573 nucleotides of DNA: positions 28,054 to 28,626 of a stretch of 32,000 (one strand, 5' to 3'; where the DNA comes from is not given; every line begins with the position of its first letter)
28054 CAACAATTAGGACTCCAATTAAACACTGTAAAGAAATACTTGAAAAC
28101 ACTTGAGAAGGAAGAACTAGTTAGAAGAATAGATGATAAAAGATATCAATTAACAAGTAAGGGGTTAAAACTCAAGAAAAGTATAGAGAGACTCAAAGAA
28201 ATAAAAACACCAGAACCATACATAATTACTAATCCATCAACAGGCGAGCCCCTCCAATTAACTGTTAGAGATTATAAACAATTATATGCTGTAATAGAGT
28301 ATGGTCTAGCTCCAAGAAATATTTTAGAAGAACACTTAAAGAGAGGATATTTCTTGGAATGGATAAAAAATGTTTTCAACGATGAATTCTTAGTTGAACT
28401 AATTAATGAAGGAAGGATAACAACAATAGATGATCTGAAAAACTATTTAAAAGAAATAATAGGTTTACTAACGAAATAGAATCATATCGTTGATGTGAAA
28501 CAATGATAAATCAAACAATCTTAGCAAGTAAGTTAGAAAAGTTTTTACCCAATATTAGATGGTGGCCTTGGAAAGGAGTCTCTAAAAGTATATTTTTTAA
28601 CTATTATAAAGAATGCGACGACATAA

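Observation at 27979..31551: wHTH protein and GH57 enzyme share a ~65-aa C-terminal domain and flank a maltokinase-like kinase: candidate self-regulated alpha-glucan module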

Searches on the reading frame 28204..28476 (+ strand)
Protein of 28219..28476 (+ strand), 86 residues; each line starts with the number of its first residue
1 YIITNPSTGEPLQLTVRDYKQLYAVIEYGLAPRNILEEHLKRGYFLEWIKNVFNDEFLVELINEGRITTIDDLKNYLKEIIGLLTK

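Call 3: search_protein_families(library=pfam, proteins=[window:28219-28476:+], max_evalue=1)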
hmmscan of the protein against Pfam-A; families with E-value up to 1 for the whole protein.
seq(86 aa): 2 families
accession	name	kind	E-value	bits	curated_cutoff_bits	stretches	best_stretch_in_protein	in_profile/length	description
PF07728.20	AAA_5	-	0.027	14.9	22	1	19-84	19-86/139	AAA domain (dynein-related subfamily)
PF22368.2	ChxR_N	-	0.029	15.2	27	1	23-74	43-94/108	Response regulator protein ChxR, N-terminal domain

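Call 20: search_solved_structures(query=A1, max_evalue=10)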
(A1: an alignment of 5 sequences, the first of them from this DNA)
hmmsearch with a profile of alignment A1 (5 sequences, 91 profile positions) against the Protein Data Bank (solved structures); distinct sequences matched with E-value up to 10: 0.

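Call 50: search_protein_representatives(alignment_id=A1)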
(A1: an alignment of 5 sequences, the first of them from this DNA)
Query: 5 sequences, 91 profile positions. Proteins with E-value up to 0.001 (for the whole library): 34; up to 1e-10: 27; up to 1e-30: 2. The best 34 are listed.
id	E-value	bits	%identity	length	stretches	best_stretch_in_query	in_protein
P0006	3.6e-34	132.8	-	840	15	34-59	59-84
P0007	8.2e-31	122.0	-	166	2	4-90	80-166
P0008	1.9e-29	117.6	-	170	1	4-89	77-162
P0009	9.7e-28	112.2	-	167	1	3-90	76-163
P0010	4.9e-27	109.9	-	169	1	5-89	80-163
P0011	2.8e-26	107.5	-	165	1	2-89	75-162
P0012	6.3e-25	103.2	-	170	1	5-91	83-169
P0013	2.6e-24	101.2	-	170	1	2-87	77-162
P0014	1.7e-23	98.6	-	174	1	5-90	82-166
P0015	2.1e-23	98.3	-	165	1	5-89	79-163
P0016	4.3e-23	97.3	-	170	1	5-89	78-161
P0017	1.4e-22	95.6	-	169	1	2-89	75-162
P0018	3.2e-21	91.3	-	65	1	26-90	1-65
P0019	7.5e-21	90.1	-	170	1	3-88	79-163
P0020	6.4e-19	83.9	-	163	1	3-72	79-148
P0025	7.1e-17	77.4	-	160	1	2-84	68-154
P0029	2.4e-12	62.8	-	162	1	4-85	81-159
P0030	3.5e-12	62.3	-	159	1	4-70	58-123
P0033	9.2e-08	48.2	-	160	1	5-85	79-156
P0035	2.5e-07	46.8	-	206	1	11-85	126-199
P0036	3.3e-07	46.4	-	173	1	4-86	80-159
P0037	1.6e-05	41.0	-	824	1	8-27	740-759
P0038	1.5e-04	37.9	-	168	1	15-87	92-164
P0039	7.1e-04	35.7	-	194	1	13-68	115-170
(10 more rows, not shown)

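Call 52: search_protein_families(library=pfam, proteins=[P0035, P0039, P0038, P0006, P0037, P0033, P0036, P0030, P0025, P0029], max_evalue=0.01)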
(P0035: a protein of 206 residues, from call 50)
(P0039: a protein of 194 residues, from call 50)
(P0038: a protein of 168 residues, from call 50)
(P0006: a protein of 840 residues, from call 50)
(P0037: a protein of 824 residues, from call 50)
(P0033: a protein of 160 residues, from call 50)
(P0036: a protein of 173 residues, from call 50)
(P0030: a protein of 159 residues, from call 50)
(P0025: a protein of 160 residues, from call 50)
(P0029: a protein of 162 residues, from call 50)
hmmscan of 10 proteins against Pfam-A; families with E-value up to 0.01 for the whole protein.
P0035 (206 aa): 6 families
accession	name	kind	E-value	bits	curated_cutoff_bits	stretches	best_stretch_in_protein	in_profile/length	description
PF09339.16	HTH_IclR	-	2.4e-08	34.1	22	1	10-54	7-50/52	IclR helix-turn-helix domain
PF14947.12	HTH_45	-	9.7e-05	22.7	25.5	1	33-70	30-66/77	Winged helix-turn-helix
PF13412.12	HTH_24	-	0.00012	22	21.9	1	7-52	4-47/48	Winged helix-turn-helix DNA-binding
PF16007.11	DUF4777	-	0.00036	21.1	34.4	1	8-32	6-30/66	Domain of unknown function (DUF4777)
PF04703.18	FaeA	-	0.0065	17.2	20.7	0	10-57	4-50/62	FaeA-like protein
PF08461.16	HTH_12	-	0.0098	16.3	21.4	0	10-70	2-66/66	Ribonuclease R winged-helix domain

P0039 (194 aa): 14 families
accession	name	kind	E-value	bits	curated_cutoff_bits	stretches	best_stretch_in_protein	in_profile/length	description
PF12802.13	MarR_2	-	7.9e-08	32.8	27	1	20-67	9-56/61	MarR family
PF25213.1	HVO_A0261_N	-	6.5e-07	29.6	35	1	23-76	15-68/86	HVO_A0261 N-terminal domain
PF09339.16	HTH_IclR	-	1.6e-06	28.2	22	1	20-64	7-51/52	IclR helix-turn-helix domain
PF12840.13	HTH_20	-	3.9e-06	27.2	27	1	20-59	8-46/51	Helix-turn-helix domain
PF24033.1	DUF7342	-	1.6e-05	25.4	31.6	1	20-67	6-53/150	Family of unknown function (DUF7342)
PF08279.18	HTH_11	-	2.3e-05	24.6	25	1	19-62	3-46/55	HTH domain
PF13545.12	HTH_Crp_2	-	4.7e-05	23.7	27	1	28-63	19-54/70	Crp-like helix-turn-helix domain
PF01047.28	MarR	-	0.00024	21.4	24.6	1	30-66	16-52/59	MarR family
PF01978.25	TrmB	-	0.00037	20.7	25.6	1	29-67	20-58/68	Sugar-specific transcriptional regulator TrmB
PF16365.12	EutK_C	-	0.00062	20.1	27.5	0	27-64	10-47/52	Ethanolamine utilization protein EutK C-terminus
PF13412.12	HTH_24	-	0.0008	19.4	21.9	1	20-61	7-47/48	Winged helix-turn-helix DNA-binding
PF01325.25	Fe_dep_repress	-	0.0013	19.3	26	1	18-66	10-57/60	Iron dependent repressor, N-terminal DNA binding domain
PF12728.13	HTH_17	-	0.0015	19.2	27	0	32-53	2-23/51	Helix-turn-helix domain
PF14947.12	HTH_45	-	0.0067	16.9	25.5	0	33-76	21-63/77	Winged helix-turn-helix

P0038 (168 aa): 36 families (the best 25 are shown)
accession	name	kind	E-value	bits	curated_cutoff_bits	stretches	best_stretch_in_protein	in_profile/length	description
PF01978.25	TrmB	-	1e-10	41.8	25.6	1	10-66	11-68/68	Sugar-specific transcriptional regulator TrmB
PF09339.16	HTH_IclR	-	3.1e-09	36.9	22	1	18-52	16-50/52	IclR helix-turn-helix domain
PF01022.26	HTH_5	-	3.8e-09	36.7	22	1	14-51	9-46/47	Bacterial regulatory protein, arsR family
PF25213.1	HVO_A0261_N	-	4.3e-08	33.4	35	1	11-58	15-62/86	HVO_A0261 N-terminal domain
PF12840.13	HTH_20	-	1.7e-07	31.5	27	1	11-52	8-50/51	Helix-turn-helix domain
PF12802.13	MarR_2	-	8.5e-07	29.5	27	1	18-53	16-53/61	MarR family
PF01325.25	Fe_dep_repress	-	9.6e-07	29.4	26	1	2-51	3-53/60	Iron dependent repressor, N-terminal DNA binding domain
PF13412.12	HTH_24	-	1.1e-06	28.5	21.9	1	11-51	7-48/48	Winged helix-turn-helix DNA-binding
PF08220.18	HTH_DeoR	-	1.4e-06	28.3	21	1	16-61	10-55/57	DeoR-like helix-turn-helix domain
PF08279.18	HTH_11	-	2.7e-06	27.6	25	1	12-54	5-47/55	HTH domain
PF01047.28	MarR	-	1.6e-05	25.1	24.6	1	14-53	11-50/59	MarR family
PF00392.27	GntR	-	3.8e-05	23.7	27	1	17-56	20-60/64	Bacterial regulatory proteins, gntR family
PF13730.12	HTH_36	-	5.7e-05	23.3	25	1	22-50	27-55/55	Helix-turn-helix domain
PF02082.26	Rrf2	-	0.00026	21.6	30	1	17-56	20-59/132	Iron-dependent Transcriptional regulator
PF24033.1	DUF7342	-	0.00036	21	31.6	1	18-55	15-52/150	Family of unknown function (DUF7342)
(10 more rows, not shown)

P0006 (840 aa): 3 families
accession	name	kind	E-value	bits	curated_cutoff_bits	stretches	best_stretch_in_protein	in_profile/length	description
PF00681.25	Plectin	-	2.1e-11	43.9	20.5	0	14-24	23-33/39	Plectin repeat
PF11921.14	DUF3439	-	8.9e-05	22.9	27.1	0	73-111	6-44/122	Domain of unknown function (DUF3439)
PF04810.20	zf-Sec23_Sec24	-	0.00029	21.2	25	0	761-776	8-23/39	Sec23/Sec24 zinc finger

P0037 (824 aa): 0 families

P0033 (160 aa): 5 families
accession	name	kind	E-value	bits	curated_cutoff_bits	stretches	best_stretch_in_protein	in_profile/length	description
PF14947.12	HTH_45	-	1.1e-07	32.2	25.5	1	17-66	20-68/77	Winged helix-turn-helix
PF12802.13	MarR_2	-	0.0029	18.2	27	1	15-51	17-55/61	MarR family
PF01978.25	TrmB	-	0.0056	16.9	25.6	0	15-53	21-59/68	Sugar-specific transcriptional regulator TrmB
PF25166.1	CoiA_C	-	0.0073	16.6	21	0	16-57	95-136/149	Competence protein CoiA, C-terminal domain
PF24033.1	DUF7342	-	0.0074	16.7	31.6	0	5-52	6-53/150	Family of unknown function (DUF7342)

P0036 (173 aa): 3 families
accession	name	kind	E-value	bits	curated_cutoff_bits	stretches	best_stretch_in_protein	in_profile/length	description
PF14947.12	HTH_45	-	0.0002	21.7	25.5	1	9-61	9-61/77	Winged helix-turn-helix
PF08280.17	HTH_Mga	-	0.00094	19.6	23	1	4-52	6-52/59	M protein trans-acting positive regulator (MGA) HTH domain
PF08279.18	HTH_11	-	0.0023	18.2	25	1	6-45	3-42/55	HTH domain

P0030 (159 aa): 2 families
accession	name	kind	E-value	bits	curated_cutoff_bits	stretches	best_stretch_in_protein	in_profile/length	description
PF14947.12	HTH_45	-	0.00047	20.6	25.5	1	3-49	25-71/77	Winged helix-turn-helix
PF25213.1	HVO_A0261_N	-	0.0095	16.2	35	0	2-51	29-78/86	HVO_A0261 N-terminal domain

P0025 (160 aa): 40 families (the best 25 are shown)
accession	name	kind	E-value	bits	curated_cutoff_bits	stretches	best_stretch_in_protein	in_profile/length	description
PF13412.12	HTH_24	-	5.9e-09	35.8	21.9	1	7-39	16-48/48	Winged helix-turn-helix DNA-binding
PF08279.18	HTH_11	-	1.5e-08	34.8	25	1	2-38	9-46/55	HTH domain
PF09339.16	HTH_IclR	-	6e-08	32.8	22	1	5-39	15-49/52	IclR helix-turn-helix domain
PF25213.1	HVO_A0261_N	-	2.5e-07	30.9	35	1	9-62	25-79/86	HVO_A0261 N-terminal domain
PF01022.26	HTH_5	-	4e-07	30.2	22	1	3-39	11-46/47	Bacterial regulatory protein, arsR family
PF14947.12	HTH_45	-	1.2e-06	28.9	25.5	1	16-63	27-75/77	Winged helix-turn-helix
PF00392.27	GntR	-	1.5e-06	28.2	27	1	3-41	18-57/64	Bacterial regulatory proteins, gntR family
PF08220.18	HTH_DeoR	-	1.6e-06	28.2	21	1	2-38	8-44/57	DeoR-like helix-turn-helix domain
PF08281.18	Sigma70_r4_2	-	3.4e-06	27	25.7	1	2-30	20-48/54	Sigma-70, region 4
PF01047.28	MarR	-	1.3e-05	25.4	24.6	1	3-39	12-48/59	MarR family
PF13551.12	HTH_29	-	1.4e-05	25.5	28.1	1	6-38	9-45/64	Winged helix-turn helix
PF12802.13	MarR_2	-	1.5e-05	25.5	27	1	4-39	16-51/61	MarR family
PF01325.25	Fe_dep_repress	-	1.9e-05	25.2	26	1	10-40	24-54/60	Iron dependent repressor, N-terminal DNA binding domain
PF13545.12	HTH_Crp_2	-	2.1e-05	24.8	27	1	9-44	23-59/70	Crp-like helix-turn-helix domain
PF13384.12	HTH_23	-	2.5e-05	24.4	24.6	1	8-37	17-46/50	Homeodomain-like domain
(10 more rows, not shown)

P0029 (162 aa): 7 families
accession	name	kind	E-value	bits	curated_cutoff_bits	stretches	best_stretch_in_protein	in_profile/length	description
PF14947.12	HTH_45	-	1.4e-07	31.9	25.5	1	10-71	8-70/77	Winged helix-turn-helix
PF08279.18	HTH_11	-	7.1e-05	23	25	1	8-48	3-43/55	HTH domain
PF22168.2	DIP2311-like_C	-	0.00022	21.9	27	1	14-55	14-54/63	Transcriptional regulator DIP2311-like, C-terminal domain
PF13412.12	HTH_24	-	0.00036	20.5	21.9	1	22-51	19-48/48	Winged helix-turn-helix DNA-binding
PF09339.16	HTH_IclR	-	0.0017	18.5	22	0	10-52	8-50/52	IclR helix-turn-helix domain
PF12840.13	HTH_20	-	0.0037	17.6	27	0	8-51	7-49/51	Helix-turn-helix domain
PF25213.1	HVO_A0261_N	-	0.0067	16.7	35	0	11-70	14-74/86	HVO_A0261 N-terminal domain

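Call 56: search_solved_structures(query=A4, max_evalue=10, show_alignments=2)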
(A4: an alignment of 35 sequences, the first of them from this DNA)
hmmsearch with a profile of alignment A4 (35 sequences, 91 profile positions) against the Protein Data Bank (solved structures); distinct sequences matched with E-value up to 10: 9.
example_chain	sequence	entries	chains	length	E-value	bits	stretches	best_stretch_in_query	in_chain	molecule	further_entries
9u78_A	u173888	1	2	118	0.023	17.8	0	44-78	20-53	Single Chain Protein of De Novo Designed Helix Bundles-4EH2 with KDPV Loop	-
6z35_A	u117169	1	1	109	0.026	17.7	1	59-89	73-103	Maquette 2-1ip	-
5tgw_A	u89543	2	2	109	0.03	17.5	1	60-89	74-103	PS1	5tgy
2zwi_A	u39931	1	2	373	0.15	15.2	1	37-85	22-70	Alpha-/beta-galactoside alpha-2,3-sialyltransferase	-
4idu_A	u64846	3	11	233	1.3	12.2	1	34-62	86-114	SBV nucleoprotein | Nucleocapsid protein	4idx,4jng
3zl9_A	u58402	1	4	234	1.3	12.2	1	34-62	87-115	NUCLEOCAPSID PROTEIN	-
8bdk_A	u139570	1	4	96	1.4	12.1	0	70-89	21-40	DNA-binding protein HmvA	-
7jh6_A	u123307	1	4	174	3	11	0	59-89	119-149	Two-domain di-Zn(II) and porphyrin-binding protein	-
9r2b_B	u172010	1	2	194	3.5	10.8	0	57-90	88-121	de novo-designed alpha-helical barrel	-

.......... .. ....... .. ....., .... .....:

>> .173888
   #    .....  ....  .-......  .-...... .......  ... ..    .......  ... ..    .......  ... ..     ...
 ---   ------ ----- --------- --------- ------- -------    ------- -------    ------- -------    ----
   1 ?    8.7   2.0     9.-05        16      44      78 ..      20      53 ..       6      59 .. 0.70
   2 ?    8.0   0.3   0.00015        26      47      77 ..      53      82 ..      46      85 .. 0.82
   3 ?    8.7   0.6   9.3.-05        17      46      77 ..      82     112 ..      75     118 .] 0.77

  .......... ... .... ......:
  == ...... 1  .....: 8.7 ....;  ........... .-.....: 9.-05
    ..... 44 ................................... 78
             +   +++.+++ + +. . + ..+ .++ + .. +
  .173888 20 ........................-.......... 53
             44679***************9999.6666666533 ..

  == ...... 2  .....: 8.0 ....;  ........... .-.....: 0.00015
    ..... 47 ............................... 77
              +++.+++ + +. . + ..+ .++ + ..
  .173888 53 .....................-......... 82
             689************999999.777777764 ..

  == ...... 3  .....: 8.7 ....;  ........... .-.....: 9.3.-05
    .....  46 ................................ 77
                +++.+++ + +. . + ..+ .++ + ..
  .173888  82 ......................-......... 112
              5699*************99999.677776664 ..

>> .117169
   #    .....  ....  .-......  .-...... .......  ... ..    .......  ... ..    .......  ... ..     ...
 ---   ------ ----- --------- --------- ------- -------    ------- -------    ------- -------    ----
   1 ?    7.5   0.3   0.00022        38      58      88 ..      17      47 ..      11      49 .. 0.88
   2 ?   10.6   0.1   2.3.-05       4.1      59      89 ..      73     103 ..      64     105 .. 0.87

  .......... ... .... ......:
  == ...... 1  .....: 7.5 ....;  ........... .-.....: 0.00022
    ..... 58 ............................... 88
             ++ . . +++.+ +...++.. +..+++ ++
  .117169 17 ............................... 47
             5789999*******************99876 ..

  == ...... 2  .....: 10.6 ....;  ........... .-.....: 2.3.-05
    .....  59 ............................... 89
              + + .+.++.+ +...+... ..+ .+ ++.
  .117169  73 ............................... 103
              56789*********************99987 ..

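Call 58: predict_structure(alignment_id=A1)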
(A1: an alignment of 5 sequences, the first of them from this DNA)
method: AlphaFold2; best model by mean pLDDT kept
length: 91 residues; sequences in the alignment: 5
mean_pLDDT: 88.8   pTM: 0.77
mean pLDDT of the five models: 88.8, 87.7, 87.4, 86.0, 85.6
residues with pLDDT >= 90: 58; 70-90: 27; 50-70: 6; < 50: 0
segments of 3 or more residues with pLDDT < 50: none
pLDDT, mean of each block of 10 residues (from residue 1): 81 88 93 93 92 89 91 93 84 51
secondary structure, 60 per line:
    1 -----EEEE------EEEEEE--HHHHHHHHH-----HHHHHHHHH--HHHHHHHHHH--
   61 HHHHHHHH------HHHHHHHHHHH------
elements in order: E6-9 E16-21 H24-32 H38-46 H49-58 H61-68 H75-85

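Call 60: fold_search(model_id=the predicted structure, library=pdb)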
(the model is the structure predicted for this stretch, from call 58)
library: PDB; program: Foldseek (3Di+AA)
matches with E <= 10: 37; with E <= 0.001: 0
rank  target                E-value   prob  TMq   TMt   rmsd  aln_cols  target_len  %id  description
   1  6nvw_A                2.9e+00  0.02  0.20  0.13  12.2        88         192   19  Crystal structure of penicillin G acylase from Bacillus megaterium (released 2019-07-03)
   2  8brt_A                3.1e+00  0.03  0.22  0.12  13.6        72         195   26  Crystal structure of a variant of penicillin G acylase from Bacillaceae i. s. sp. FJAT-27231 with reduced surface entr (released 2023-05-03)
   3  4dal_A                3.3e+00  0.07  0.20  0.05   6.2        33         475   24  Crystal structure of Putative aldehyde dehydrogenase from Sinorhizobium meliloti 1021 (released 2012-03-14)
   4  1ai4_A                3.5e+00  0.02  0.20  0.11  14.1        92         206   12  PENICILLIN ACYLASE COMPLEXED WITH 3,4-DIHYDROXYPHENYLACETIC ACID (released 1997-11-12)
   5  1gm7_A                4.0e+00  0.02  0.19  0.11  13.8        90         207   12  Crystal structures of penicillin acylase enzyme-substrate complexes: Structural insights into the catalytic mechanism (released 2001-11-28)
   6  1gk9_A                4.0e+00  0.02  0.19  0.11  13.9        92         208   12  Crystal structures of penicillin acylase enzyme-substrate complexes: Structural insights into the catalytic mechanism (released 2002-01-04)
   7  4ywe_A                4.3e+00  0.03  0.19  0.04  12.9        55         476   22  Crystal Structure of a Putative Aldehyde Dehydrogenase from Burkholderia cenocepacia (released 2015-04-08)
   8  5tjr_E                4.3e+00  0.02  0.19  0.05  15.8        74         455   22  X-ray Crystal structure of a methylmalonate semialdehyde dehydrogenase from Pseudomonas sp. AAC (released 2017-01-11)
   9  5tjr_A                4.9e+00  0.02  0.19  0.05  15.9        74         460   22  X-ray Crystal structure of a methylmalonate semialdehyde dehydrogenase from Pseudomonas sp. AAC (released 2017-01-11)
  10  8s33_A                5.2e+00  0.02  0.19  0.04  11.0        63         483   17  Malic semialdehyde dehydrogenase (MSA-DH) from Acinetobacter baumannii (released 2024-08-14)
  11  2f8b_MODEL_1_A        5.6e+00  0.04  0.22  0.29   4.5        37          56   14  NMR structure of the C-terminal domain (dimer) of HPV45 oncoprotein E7 (released 2006-08-08)
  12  5klm_D                5.6e+00  0.01  0.19  0.05  15.2        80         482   19  Crystal structure of 2-hydroxymuconate-6-semialdehyde derived intermediate in NAD(+)-bound 2-aminomuconate 6-semialdeh (released 2016-11-09)
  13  5ij7_S                5.6e+00  0.01  0.16  0.14  17.3       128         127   15  Structure of Hs/AcPRC2 in complex with a pyridone inhibitor (released 2016-05-04)
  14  5ij7_T                5.6e+00  0.01  0.16  0.13  17.3       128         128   15  Structure of Hs/AcPRC2 in complex with a pyridone inhibitor (released 2016-05-04)
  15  9nnl_C                6.0e+00  0.05  0.20  0.18   3.8        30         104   23  Bordetella filamentous hemagglutinin (FhaB) C-terminal domain bound to microtubules (released 2026-02-25)
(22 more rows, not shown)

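Call 64: find_encoding_contigs(protein=P0038, flank=8000, max_places=2)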
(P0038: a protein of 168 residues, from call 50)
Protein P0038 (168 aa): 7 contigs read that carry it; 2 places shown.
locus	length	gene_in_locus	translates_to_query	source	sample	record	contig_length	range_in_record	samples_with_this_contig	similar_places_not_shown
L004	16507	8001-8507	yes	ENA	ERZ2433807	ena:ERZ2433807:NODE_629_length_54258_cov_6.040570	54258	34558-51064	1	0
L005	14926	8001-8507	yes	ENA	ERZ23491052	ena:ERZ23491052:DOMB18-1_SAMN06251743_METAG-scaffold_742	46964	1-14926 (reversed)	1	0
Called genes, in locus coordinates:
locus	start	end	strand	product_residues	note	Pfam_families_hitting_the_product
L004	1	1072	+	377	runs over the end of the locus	PF00579:tRNA-synt_1b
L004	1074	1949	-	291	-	PF00892:EamA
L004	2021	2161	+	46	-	-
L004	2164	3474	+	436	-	-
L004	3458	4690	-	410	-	-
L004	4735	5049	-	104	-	-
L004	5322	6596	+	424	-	PF19290:PmbA_TldD_2nd, PF19289:PmbA_TldD_3rd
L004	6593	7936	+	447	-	PF19289:PmbA_TldD_3rd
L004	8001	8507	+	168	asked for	PF01325:Fe_dep_repress (weak), PF01978:TrmB, PF08220:HTH_DeoR (weak), PF13412:HTH_24 (weak), PF01022:HTH_5, PF08279:HTH_11 (weak), PF25213:HVO_A0261_N, PF09339:HTH_IclR, +3 more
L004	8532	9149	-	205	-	PF02163:Peptidase_M50 (weak)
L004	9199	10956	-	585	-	PF16254:DUF4910, PF04389:Peptidase_M28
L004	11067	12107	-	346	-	PF17835:NOG1_N, PF00009:GTP_EFTU (faint), PF01926:MMR_HSR1, PF02421:FeoB_N, PF06858:NOG1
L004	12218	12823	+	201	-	PF00227:Proteasome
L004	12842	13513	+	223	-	PF04493:Endonuclease_5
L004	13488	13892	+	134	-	PF01982:CTP-dep_RFKase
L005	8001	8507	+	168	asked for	PF01325:Fe_dep_repress (weak), PF01978:TrmB, PF08220:HTH_DeoR (weak), PF13412:HTH_24 (weak), PF01022:HTH_5, PF08279:HTH_11 (weak), PF25213:HVO_A0261_N, PF09339:HTH_IclR, +3 more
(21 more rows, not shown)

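Call 67: find_related_loci(query=A5, collection=genome_contigs, flank=8000)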
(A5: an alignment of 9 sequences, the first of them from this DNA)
Query A5 (89 aa) in genome_contigs; peptide patterns used: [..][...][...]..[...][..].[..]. (x = any residue, [..] = any of these).
10 stretches matched a pattern; 4 encode a relative of the query (tblastn E <= 1e-3); 4 distinct loci.
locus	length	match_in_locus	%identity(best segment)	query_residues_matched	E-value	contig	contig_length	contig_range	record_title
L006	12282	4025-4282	57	2-87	3e-33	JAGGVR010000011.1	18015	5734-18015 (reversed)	MAG: Staphylothermus sp. isolate AUK105 PB_MBMC_059_c_000000000147, whole genome shotgun sequence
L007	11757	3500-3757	56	2-87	9e-33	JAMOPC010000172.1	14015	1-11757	MAG: Desulfurococcales archaeon isolate 4559-240_metabat1_scaf2bin.015 4559-240_scaffold_2328_c1, whole genome shotgun s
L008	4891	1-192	61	24-87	2e-25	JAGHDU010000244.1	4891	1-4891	MAG: Staphylothermus sp. isolate AUK316 PB_MBMC_270_c_000000000233, whole genome shotgun sequence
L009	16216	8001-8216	51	4-76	8e-22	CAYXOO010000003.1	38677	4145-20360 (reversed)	MAG TPA_asm: uncultured Desulfurococcaceae archaeon isolate SRP141559_co1_255 genome assembly, contig: NODE_348_length_3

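Call 69: find_encoding_contigs(protein=P0020, flank=7000, max_places=1)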
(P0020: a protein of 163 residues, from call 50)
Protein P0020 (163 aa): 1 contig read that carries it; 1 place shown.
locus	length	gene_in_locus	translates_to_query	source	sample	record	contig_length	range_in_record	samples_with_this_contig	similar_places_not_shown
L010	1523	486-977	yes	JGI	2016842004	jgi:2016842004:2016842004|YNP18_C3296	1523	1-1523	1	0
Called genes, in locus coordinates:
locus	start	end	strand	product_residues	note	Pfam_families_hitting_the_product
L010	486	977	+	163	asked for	PF01022:HTH_5 (weak), PF09339:HTH_IclR (weak), PF25213:HVO_A0261_N, PF14947:HTH_45 (weak)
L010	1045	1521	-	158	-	?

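Call 70: find_encoding_contigs(protein=P0029, flank=7000, max_places=1)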
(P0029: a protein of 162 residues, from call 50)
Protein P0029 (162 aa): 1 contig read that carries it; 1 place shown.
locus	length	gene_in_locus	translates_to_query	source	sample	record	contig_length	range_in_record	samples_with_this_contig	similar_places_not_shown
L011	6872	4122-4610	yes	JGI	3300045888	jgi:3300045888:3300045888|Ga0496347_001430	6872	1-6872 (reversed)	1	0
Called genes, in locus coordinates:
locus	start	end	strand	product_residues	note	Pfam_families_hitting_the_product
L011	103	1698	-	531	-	PF07969:Amidohydro_3, PF01979:Amidohydro_1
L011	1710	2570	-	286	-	PF02272:DHHA1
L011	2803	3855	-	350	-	PF02915:Rubrerythrin, PF04454:Linocin_M18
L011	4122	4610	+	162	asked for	PF14947:HTH_45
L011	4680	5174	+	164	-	-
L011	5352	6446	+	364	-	PF00535:Glycos_transf_2, PF13641:Glyco_tranf_2_3, PF13632:Glyco_trans_2_3 (weak)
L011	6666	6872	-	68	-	?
